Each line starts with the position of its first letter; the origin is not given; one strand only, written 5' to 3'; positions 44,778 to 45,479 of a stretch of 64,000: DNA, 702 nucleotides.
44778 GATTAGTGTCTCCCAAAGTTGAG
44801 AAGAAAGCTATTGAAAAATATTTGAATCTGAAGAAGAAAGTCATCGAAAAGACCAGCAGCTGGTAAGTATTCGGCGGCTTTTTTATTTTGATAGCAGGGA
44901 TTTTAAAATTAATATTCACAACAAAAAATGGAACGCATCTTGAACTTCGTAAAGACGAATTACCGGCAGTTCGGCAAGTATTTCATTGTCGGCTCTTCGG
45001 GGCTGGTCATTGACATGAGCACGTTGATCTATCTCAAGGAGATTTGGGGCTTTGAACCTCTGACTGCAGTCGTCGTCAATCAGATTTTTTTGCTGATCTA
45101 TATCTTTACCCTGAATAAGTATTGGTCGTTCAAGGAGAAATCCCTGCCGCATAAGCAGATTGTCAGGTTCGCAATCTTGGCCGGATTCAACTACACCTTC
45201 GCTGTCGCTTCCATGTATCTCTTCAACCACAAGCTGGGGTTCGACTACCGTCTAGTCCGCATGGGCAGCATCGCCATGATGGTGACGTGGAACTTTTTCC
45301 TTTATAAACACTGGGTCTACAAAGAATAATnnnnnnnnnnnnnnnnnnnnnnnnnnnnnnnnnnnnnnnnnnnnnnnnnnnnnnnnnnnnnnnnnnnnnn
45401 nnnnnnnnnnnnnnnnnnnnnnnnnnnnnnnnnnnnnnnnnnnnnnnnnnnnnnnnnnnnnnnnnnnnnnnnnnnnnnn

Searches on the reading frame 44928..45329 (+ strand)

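Call 54: search_protein_families(library=pfam, proteins=[window:44928-45329:+], max_evalue=0.00001)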
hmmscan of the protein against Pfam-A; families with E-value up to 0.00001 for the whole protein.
window:44928-45329:+ (133 aa): 1 family
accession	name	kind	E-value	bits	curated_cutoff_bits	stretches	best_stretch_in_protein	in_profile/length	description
PF04138.20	GtrA_DPMS_TM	-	2e-17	63.9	26.1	1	17-130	1-116/117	GtrA/DPMS, transmembrane domain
